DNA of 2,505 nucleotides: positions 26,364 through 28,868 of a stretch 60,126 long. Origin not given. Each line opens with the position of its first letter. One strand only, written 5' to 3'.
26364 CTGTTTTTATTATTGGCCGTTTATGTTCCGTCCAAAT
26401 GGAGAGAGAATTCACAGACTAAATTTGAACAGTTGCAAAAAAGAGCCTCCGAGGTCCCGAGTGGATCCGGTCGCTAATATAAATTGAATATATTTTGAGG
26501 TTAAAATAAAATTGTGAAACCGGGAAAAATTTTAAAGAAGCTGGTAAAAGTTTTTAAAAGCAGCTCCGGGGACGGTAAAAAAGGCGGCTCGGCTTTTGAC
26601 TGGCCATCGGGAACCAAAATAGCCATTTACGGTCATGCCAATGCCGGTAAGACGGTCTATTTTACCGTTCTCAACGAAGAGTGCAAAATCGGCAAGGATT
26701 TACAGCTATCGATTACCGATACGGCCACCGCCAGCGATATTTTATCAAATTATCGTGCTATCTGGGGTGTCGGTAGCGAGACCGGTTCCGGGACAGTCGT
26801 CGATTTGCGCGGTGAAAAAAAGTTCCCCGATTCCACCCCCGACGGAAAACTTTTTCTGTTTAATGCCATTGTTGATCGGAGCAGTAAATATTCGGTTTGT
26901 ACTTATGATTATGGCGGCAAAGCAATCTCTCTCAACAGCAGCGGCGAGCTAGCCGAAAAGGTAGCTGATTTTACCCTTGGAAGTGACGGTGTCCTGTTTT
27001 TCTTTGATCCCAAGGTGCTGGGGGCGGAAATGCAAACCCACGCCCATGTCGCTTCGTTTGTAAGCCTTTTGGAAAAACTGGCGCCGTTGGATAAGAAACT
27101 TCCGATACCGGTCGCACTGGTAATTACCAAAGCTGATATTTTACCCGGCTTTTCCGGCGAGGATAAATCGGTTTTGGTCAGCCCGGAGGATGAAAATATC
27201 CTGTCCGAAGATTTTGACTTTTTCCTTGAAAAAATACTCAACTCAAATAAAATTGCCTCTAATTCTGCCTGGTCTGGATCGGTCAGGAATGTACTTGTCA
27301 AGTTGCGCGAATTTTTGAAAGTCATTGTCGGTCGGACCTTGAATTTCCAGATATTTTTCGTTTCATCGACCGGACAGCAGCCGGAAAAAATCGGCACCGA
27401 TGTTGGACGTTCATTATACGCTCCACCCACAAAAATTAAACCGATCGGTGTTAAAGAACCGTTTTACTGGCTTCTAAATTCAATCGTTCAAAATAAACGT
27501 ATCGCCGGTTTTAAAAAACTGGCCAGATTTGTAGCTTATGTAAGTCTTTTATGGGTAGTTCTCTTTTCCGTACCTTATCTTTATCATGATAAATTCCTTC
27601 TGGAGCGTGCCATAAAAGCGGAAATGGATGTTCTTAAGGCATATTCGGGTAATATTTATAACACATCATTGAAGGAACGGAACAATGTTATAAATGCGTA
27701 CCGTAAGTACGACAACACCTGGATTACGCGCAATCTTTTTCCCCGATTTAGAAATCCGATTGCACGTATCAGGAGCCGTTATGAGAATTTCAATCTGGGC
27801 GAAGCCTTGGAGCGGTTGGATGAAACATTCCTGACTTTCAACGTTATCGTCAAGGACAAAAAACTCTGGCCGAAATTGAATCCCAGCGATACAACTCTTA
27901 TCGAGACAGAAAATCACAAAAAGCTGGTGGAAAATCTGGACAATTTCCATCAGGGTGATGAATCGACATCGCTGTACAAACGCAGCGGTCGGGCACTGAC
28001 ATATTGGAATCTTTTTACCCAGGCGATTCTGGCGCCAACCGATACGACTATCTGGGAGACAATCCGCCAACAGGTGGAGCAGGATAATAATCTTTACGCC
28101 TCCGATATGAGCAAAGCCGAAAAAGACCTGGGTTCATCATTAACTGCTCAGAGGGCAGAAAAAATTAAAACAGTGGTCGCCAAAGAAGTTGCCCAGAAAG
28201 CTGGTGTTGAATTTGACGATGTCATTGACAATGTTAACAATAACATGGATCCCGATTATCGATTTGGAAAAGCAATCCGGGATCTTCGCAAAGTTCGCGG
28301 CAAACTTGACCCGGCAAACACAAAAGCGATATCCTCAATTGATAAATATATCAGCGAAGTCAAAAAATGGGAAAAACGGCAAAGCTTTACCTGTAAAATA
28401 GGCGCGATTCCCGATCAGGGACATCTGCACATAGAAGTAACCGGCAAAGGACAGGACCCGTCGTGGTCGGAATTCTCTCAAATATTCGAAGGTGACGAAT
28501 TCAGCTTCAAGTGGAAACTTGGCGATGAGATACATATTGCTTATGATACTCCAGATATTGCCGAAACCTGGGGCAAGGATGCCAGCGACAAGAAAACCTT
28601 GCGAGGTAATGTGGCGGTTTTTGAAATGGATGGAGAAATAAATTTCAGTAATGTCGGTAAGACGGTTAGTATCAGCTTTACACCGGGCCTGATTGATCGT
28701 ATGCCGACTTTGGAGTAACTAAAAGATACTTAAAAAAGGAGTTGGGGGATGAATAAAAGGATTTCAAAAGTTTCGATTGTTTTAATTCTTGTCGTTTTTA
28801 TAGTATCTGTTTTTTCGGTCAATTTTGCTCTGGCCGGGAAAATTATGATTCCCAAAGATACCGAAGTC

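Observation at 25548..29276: Candidate replacement membrane complex: tail-anchored protein + membrane-anchored GTPase-like protein + small secreted protein directly after tssK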

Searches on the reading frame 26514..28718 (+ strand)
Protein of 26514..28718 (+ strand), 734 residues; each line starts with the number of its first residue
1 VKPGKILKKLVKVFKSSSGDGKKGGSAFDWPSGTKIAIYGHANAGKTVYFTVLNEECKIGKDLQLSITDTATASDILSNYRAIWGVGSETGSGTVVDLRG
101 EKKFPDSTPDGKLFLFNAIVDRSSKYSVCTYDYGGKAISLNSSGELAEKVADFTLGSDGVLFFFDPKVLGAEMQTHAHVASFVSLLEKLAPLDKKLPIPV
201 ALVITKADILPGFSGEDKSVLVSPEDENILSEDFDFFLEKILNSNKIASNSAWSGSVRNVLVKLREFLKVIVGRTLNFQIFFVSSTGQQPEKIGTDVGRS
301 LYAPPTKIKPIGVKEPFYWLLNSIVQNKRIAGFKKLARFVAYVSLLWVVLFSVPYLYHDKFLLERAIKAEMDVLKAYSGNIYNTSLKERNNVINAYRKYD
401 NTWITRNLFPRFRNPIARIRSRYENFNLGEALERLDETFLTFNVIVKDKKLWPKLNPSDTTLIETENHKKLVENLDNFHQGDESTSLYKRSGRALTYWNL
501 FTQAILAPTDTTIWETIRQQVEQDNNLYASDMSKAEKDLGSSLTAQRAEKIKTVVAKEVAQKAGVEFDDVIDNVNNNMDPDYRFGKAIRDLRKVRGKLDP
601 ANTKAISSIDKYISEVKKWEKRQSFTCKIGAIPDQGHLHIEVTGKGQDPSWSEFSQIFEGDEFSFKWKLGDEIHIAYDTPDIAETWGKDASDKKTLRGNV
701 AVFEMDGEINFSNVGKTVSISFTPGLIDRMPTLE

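Call 5: search_protein_families(library=pfam, proteins=[window:26514-28718:+], max_evalue=0.01)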
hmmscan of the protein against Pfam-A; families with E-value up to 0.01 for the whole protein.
window:26514-28718:+ (734 aa): 0 families

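Call 6: search_protein_families(library=ncbifam, proteins=[window:26514-28718:+], max_evalue=1)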
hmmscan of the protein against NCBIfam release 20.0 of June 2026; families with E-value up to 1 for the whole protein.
window:26514-28718:+ (734 aa): 2 families
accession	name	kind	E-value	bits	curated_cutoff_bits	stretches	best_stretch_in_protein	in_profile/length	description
NF041199.1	trx7_PDZ_seleno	equivalog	0.034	13.1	300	1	537-577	193-350/390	Trx7/PDZ domain-containing (seleno)protein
NF047597.1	LIMLP_12425_fam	equivalog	0.14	11.8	200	1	230-283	39-90/171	LIMLP_12425 family protein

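Call 7: search_protein_families(library=pfam, proteins=[window:26514-28718:+], max_evalue=10)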
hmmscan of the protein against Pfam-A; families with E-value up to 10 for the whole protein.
window:26514-28718:+ (734 aa): 5 families
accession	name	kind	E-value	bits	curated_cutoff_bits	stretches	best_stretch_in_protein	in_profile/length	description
PF19993.5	DO-GTPase2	-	0.01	15.9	27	1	156-211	119-174/226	Double-GTPase 2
PF23518.1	WW_2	-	0.017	15.1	27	1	105-119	14-28/36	WW domain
PF13721.11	SecD-TM1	-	0.16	12.9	30.5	1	194-263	8-77/103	SecD export protein N-terminal TM region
PF14331.11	IcmF-related_N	-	0.18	11.6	25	1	195-214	61-82/259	IcmF-related N-terminal domain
PF17522.7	DUF5446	-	0.24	12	26.2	1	530-553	19-42/72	Family of unknown function (DUF5446)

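Call 8: find_homologous_proteins(query=window:26514-28718:+, max_evalue=0.001)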
Query window:26514-28718:+ (734 aa): 264 proteins with E <= 0.001 among 8000 candidates; the best 120 are listed.
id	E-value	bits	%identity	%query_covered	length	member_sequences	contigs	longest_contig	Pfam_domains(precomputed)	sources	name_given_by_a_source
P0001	0.0e+0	1524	100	92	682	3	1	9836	-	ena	-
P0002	0.0e+0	1494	88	100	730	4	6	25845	-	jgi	-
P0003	0.0e+0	1464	86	100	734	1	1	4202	-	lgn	-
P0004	0.0e+0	1431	84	100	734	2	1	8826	-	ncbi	-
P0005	0.0e+0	1428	84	100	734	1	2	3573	-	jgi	-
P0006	0.0e+0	1317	76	100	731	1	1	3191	-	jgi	-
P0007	0.0e+0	1188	69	96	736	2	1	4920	-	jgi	-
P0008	0.0e+0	1059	61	100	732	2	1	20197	-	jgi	jgi:hypothetical protein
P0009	0.0e+0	1019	59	98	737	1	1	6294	PF19993.6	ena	-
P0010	1.9e-288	977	58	96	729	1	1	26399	-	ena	-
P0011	1.4e-287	974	58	96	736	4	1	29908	-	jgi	-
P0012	2.5e-286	970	57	99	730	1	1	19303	-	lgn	-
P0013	6.9e-281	952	56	99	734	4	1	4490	-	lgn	-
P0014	8.5e-280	948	57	99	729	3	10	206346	-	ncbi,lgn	-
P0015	5.5e-276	936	55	96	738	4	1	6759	-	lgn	-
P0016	5.2e-274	929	53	99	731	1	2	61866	PF19993.6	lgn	-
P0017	6.9e-274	929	53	99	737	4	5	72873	PF19993.6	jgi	-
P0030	6.6e-269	912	53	99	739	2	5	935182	PF19993.6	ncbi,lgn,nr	ncbi:GTPase domain-containing protein [bacterium]|nr:GTPase domain-containing protein [bacterium]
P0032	1.4e-268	911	53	99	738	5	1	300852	PF19993.6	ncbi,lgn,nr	ncbi:MAG: GTPase domain-containing protein [candidate division Zixibacteria bacterium]|nr:GTPase dom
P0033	2.7e-267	907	53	99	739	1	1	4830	PF19993.6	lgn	-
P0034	1.1e-265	901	53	100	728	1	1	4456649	PF19993.6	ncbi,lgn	ncbi:MAG: hypothetical protein R3F48_16155 [Candidatus Zixiibacteriota bacterium]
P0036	2.4e-264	897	52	99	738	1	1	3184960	PF19993.6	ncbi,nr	ncbi:MAG: hypothetical protein JSW34_07100 [Candidatus Zixiibacteriota bacterium]|nr:MAG: hypothetic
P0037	3.0e-264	897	54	94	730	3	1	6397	PF19993.6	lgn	-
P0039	6.7e-264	896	54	96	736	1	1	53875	PF19993.6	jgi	jgi:hypothetical protein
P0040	1.6e-263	894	53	96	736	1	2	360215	PF19993.6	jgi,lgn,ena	-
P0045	3.6e-261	887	51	100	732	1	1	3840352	-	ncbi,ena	-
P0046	4.8e-261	886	52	100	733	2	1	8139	PF19993.6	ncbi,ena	-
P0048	1.5e-260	885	53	96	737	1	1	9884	PF19993.6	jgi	-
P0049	1.0e-259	882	52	100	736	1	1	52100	PF19993.6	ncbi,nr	ncbi:hypothetical protein GF420_03455 [candidate division GN15 bacterium]|nr:hypothetical protein [c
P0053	4.5e-258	876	53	96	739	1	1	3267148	PF19993.6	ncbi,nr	ncbi:MAG: hypothetical protein JSU74_09115 [Candidatus Zixiibacteriota bacterium]|nr:MAG: hypothetic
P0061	4.3e-256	870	52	99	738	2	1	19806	PF19993.6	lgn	-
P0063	1.7e-255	868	50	100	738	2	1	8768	PF19993.6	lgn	-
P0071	3.8e-253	860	52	100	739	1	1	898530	PF19993.6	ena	-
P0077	1.3e-251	855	51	96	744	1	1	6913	PF19993.6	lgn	-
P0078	3.0e-251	854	52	96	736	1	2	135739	PF19993.6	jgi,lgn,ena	-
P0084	1.9e-249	848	48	97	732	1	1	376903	PF19993.6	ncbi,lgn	-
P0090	2.0e-247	841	50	99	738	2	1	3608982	PF19993.6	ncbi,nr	ncbi:MAG: hypothetical protein JSV52_01060 [Candidatus Zixiibacteriota bacterium]|nr:MAG: hypothetic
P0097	7.5e-244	829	50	100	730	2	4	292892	PF19993.6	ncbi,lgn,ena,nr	ncbi:MAG TPA: hypothetical protein VMY05_10155 [Acidobacteriota bacterium]|nr:hypothetical protein [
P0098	1.2e-243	829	50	99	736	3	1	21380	PF19993.6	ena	-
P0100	5.2e-243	827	51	100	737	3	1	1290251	-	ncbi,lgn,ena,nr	ncbi:MAG TPA: hypothetical protein PLF13_09485 [candidate division Zixibacteria bacterium]|nr:hypoth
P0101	9.4e-243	826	48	100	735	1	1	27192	PF19993.6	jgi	jgi:hypothetical protein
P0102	1.8e-242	825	48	100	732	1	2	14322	PF19993.6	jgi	jgi:hypothetical protein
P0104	1.2e-241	822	52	96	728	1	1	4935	PF19993.6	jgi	jgi:hypothetical protein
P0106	2.7e-241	821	49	100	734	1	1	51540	PF19993.6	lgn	-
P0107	4.5e-241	820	48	99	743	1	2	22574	PF19993.6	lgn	-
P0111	2.5e-240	818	49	97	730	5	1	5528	PF19993.6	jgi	-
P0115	2.4e-238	811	51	96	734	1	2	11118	PF19993.6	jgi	-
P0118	5.6e-237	807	48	100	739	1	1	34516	PF19993.6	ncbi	-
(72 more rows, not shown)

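Call 13: search_solved_structures(query=A1, max_evalue=10, show_alignments=3)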
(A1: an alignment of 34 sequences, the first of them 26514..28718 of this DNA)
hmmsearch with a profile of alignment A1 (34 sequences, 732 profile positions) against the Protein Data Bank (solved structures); distinct sequences matched with E-value up to 10: 7.
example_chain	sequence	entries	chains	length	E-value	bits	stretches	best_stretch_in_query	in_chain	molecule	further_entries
3jc8_Na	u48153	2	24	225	0.31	12.4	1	124-172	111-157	PilN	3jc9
6f1y_j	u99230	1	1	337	0.55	11.5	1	26-71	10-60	Cytoplasmic dynein 1 light intermediate chain 2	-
8ppr_G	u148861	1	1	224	0.72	11.2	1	487-619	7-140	Kinetochore protein Spc25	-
8adb_A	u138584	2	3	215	0.9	10.8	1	180-210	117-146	Deubiquitinating enzyme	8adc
30dr_j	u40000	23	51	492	1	10.6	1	25-71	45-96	Cytoplasmic dynein 1 light intermediate chain 2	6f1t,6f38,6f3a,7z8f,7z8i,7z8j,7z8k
9dgq_q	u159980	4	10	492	1.8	9.9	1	25-70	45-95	Dynein light intermediate chain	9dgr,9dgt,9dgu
5xg2_A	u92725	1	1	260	7.9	7.7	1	527-616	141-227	Chromosome partition protein Smc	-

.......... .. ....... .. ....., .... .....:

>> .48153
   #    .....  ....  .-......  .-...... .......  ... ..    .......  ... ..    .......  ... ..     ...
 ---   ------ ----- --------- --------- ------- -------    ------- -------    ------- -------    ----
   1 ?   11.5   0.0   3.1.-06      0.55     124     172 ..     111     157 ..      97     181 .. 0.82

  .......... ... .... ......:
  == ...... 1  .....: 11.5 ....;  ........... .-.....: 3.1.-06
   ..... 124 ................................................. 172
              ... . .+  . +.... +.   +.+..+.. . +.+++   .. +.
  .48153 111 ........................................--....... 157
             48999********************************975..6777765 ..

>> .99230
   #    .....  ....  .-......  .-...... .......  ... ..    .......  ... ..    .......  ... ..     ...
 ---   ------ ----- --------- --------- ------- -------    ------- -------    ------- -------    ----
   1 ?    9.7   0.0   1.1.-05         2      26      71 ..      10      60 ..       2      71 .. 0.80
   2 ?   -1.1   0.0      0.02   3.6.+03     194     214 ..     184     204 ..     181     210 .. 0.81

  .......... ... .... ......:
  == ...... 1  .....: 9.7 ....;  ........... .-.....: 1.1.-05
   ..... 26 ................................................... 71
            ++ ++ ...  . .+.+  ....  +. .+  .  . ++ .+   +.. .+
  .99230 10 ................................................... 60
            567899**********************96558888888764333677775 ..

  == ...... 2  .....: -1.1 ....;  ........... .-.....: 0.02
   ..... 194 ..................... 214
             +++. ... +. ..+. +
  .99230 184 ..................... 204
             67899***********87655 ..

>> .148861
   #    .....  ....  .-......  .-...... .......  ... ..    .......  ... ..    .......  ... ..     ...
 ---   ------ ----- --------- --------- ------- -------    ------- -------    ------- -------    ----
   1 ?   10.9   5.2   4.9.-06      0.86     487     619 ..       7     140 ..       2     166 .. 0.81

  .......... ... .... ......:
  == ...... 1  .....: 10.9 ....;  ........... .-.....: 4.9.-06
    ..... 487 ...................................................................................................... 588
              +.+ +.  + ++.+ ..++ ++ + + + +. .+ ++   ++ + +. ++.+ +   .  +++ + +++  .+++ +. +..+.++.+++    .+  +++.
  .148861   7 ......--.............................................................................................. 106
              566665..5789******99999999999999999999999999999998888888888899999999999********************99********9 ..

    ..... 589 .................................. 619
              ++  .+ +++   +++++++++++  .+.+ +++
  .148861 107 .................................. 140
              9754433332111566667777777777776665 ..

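Call 15: find_encoding_contigs(protein=P0034, flank=10000, max_places=2)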
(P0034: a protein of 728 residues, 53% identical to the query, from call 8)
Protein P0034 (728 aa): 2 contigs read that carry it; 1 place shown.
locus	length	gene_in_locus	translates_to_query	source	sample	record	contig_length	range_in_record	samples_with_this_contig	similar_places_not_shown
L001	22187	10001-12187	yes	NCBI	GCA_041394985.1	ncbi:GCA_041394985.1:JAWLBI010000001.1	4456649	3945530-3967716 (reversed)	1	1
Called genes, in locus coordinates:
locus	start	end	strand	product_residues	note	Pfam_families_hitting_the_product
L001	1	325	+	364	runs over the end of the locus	PF00158:Sigma54_activat (faint), PF07724:AAA_2, PF13401:AAA_22 (faint), PF00004:AAA, PF07728:AAA_5, PF10431:ClpB_D2-small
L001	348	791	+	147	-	PF05591:T6SS_VipA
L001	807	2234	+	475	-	PF17541:TssC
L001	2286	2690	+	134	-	PF17642:TssD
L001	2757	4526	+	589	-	PF05954:Phage_GPD, PF04717:Phage_base_V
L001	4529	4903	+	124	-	PF04965:GPW_gp25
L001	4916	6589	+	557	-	-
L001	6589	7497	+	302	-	PF06996:T6SS_TssG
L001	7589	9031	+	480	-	-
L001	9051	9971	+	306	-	-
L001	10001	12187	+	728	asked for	PF19993:DO-GTPase2 (faint)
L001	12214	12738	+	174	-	-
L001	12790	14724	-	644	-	-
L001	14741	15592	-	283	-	-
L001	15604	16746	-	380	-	-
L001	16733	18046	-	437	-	PF00515:TPR_1 (faint), PF07719:TPR_2 (faint), PF09976:TPR_21 (faint), PF13181:TPR_8 (faint), PF13414:TPR_11 (weak), PF13432:TPR_16, PF14559:TPR_19, PF03783:CsgG (weak), +2 more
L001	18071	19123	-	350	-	PF03783:CsgG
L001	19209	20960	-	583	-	PF00069:Pkinase, PF01636:APH (faint), PF07714:PK_Tyr_Ser-Thr, PF03109:ABC1 (weak)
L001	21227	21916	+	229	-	PF00072:Response_reg, PF00486:Trans_reg_C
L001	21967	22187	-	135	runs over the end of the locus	PF00571:CBS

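Call 25: find_encoding_contigs(protein=P0100, flank=10000, max_places=1)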
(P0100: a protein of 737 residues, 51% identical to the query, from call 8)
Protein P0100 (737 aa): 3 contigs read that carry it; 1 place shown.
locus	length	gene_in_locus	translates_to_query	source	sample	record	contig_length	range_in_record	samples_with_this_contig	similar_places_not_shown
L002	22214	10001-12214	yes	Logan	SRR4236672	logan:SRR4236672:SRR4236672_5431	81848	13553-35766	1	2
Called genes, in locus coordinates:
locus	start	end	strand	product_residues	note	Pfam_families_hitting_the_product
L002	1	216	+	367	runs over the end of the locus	PF13401:AAA_22 (faint), PF00158:Sigma54_activat (weak), PF07724:AAA_2, PF00004:AAA, PF07728:AAA_5, PF10431:ClpB_D2-small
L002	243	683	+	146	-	PF05591:T6SS_VipA (weak)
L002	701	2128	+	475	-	PF17541:TssC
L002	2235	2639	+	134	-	PF17642:TssD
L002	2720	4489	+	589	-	PF05954:Phage_GPD, PF04717:Phage_base_V, PF20093:DUF6484 (weak)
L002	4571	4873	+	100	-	PF04965:GPW_gp25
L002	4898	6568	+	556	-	-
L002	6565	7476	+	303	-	PF06996:T6SS_TssG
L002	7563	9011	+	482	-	PF05936:T6SS_VasE (faint)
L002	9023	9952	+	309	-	-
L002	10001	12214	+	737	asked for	-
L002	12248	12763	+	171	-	-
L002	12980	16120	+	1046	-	PF02415:Chlam_PMP (faint), PF18962:Por_Secre_tail (faint), PF19190:BACON_2 (weak), PF13205:Big_5, PF13860:FlgD_ig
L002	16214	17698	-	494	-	PF13855:LRR_8 (faint), PF23952:LRR_EndoS (weak), PF12799:LRR_4 (weak)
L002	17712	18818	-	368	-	-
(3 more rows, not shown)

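Call 26: find_encoding_contigs(protein=P0045, flank=10000, max_places=1)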
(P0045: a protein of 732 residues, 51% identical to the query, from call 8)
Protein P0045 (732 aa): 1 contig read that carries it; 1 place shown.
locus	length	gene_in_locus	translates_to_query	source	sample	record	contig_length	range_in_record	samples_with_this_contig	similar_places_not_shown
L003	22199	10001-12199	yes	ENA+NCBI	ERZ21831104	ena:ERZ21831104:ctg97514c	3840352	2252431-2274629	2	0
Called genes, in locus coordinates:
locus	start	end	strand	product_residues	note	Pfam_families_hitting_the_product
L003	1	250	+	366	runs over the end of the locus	PF07724:AAA_2, PF00004:AAA, PF07728:AAA_5, PF10431:ClpB_D2-small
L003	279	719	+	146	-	PF05591:T6SS_VipA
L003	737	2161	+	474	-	PF17541:TssC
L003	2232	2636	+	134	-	PF17642:TssD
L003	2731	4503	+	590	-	PF05954:Phage_GPD, PF04717:Phage_base_V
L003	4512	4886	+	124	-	PF04965:GPW_gp25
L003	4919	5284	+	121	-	-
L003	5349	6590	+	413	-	-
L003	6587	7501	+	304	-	PF06996:T6SS_TssG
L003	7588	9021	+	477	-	-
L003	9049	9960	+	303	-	-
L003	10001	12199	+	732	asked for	-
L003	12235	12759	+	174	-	-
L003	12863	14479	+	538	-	-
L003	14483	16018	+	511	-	PF00939:Na_sulph_symp, PF03600:CitMHS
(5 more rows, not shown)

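Call 30: search_protein_representatives(alignment_id=A1)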
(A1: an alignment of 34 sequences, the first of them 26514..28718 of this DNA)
Query: 34 sequences, 732 profile positions. Proteins with E-value up to 0.001 (for the whole library): 185; up to 1e-10: 93; up to 1e-30: 70. The best 150 are listed.
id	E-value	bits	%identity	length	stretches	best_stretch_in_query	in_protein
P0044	0.0e+00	1153.0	-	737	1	1-731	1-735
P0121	2.6e-292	987.9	-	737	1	1-731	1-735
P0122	5.3e-285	963.8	-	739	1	1-732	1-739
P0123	2.3e-278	941.8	-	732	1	3-732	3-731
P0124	1.7e-276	935.7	-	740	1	1-732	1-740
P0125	6.0e-273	923.9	-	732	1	15-731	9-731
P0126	5.4e-267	904.2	-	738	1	5-732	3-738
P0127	5.7e-256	867.8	-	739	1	1-731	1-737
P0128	1.1e-248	843.7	-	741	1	2-732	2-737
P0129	1.1e-246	837.1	-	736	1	1-732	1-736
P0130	2.7e-242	822.6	-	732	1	1-730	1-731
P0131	1.0e-237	807.5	-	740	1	4-732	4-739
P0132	1.3e-215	734.4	-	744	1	5-731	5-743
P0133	1.6e-214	730.8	-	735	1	1-731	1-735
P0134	7.5e-210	715.3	-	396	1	1-396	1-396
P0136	7.8e-166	569.8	-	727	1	2-731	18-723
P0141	2.6e-118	412.7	-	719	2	4-453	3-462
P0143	1.4e-109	383.8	-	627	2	5-411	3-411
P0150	1.2e-89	317.9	-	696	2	14-444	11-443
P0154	5.0e-73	263.0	-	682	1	7-438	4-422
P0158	4.9e-66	239.9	-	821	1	5-370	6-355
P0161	1.6e-62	228.2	-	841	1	6-440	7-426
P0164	2.4e-59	217.8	-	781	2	8-354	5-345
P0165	2.5e-57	211.1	-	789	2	11-360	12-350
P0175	2.0e-46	175.1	-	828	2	36-376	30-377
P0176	3.2e-44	167.8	-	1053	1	35-373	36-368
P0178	1.3e-40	155.8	-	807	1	6-363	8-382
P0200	6.1e-13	64.3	-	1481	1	104-366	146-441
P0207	5.4e-12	61.2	-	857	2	198-370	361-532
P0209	1.5e-11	59.7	-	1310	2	200-382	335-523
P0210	2.4e-11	59.1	-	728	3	192-358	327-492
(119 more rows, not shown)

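Call 31: search_protein_families(library=pfam, proteins=[P0141, P0143, P0150, P0158, P0161, P0176, P0200, P0207, P0209, P0210], max_evalue=0.01)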
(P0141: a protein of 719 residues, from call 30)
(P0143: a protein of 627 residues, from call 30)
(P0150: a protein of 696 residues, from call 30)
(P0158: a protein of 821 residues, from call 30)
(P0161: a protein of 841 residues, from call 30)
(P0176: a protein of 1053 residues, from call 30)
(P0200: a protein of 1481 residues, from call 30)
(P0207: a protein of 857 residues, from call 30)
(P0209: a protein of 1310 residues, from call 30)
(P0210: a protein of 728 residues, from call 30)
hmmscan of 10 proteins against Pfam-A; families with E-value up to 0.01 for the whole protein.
P0141 (719 aa): 1 family
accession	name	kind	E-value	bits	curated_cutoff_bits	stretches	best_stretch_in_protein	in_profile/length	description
PF19993.5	DO-GTPase2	-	1.5e-06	28.5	27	1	39-221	3-181/226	Double-GTPase 2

P0143 (627 aa): 1 family
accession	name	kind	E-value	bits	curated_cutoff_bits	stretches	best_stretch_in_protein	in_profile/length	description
PF19993.5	DO-GTPase2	-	3e-08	34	27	1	35-209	3-173/226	Double-GTPase 2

P0150 (696 aa): 3 families
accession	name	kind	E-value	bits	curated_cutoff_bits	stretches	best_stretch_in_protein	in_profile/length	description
PF19993.5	DO-GTPase2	-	8.3e-13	49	27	1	34-220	2-185/226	Double-GTPase 2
PF19975.5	DO-GTPase1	-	0.0027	17.5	27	1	38-166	3-119/271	Double-GTPase 1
PF14331.11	IcmF-related_N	-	0.0089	15.8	25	0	173-212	44-82/259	IcmF-related N-terminal domain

P0158 (821 aa): 2 families
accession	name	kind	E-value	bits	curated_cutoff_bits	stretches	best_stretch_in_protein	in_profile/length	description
PF19975.5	DO-GTPase1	-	1.4e-06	28.2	27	1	41-159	2-125/271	Double-GTPase 1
PF19993.5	DO-GTPase2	-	3.2e-06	27.4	27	1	119-206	95-181/226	Double-GTPase 2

P0161 (841 aa): 2 families
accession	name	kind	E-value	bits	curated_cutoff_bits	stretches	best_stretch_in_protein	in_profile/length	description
PF19993.5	DO-GTPase2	-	1.2e-06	28.9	27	1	128-215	95-181/226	Double-GTPase 2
PF19975.5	DO-GTPase1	-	9.3e-06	25.5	27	1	41-170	2-127/271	Double-GTPase 1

P0176 (1053 aa): 4 families
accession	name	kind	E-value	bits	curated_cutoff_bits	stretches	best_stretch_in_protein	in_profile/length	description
PF19975.5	DO-GTPase1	-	0.0026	17.5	27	1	40-141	2-102/271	Double-GTPase 1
PF16797.11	Fungal_KA1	-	0.0027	17.8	27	0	404-435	16-44/118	Fungal kinase associated-1 domain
PF14331.11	IcmF-related_N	-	0.0035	17.1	25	1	197-237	63-103/259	IcmF-related N-terminal domain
PF19993.5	DO-GTPase2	-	0.0072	16.5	27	0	38-62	3-27/226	Double-GTPase 2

P0200 (1481 aa): 1 family
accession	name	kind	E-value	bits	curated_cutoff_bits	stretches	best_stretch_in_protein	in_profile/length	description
PF19993.5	DO-GTPase2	-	0.0018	18.4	27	0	193-280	111-187/226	Double-GTPase 2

P0207 (857 aa): 1 family
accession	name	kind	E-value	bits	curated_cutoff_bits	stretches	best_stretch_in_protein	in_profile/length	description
PF19975.5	DO-GTPase1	-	0.009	15.8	27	0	25-83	2-59/271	Double-GTPase 1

P0209 (1310 aa): 1 family
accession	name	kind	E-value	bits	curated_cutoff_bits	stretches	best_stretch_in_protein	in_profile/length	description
PF19993.5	DO-GTPase2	-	1.1e-07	32.2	27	1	17-168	4-158/226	Double-GTPase 2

P0210 (728 aa): 3 families
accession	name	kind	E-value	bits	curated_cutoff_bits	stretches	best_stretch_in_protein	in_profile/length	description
PF19993.5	DO-GTPase2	-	0.00042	20.5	27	0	18-36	2-20/226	Double-GTPase 2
PF02367.23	TsaE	-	0.0027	18.1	26.6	1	7-43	12-48/128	Threonylcarbamoyl adenosine biosynthesis protein TsaE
PF00005.33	ABC_tran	-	0.0086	17.1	25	0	8-40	3-35/137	ABC transporter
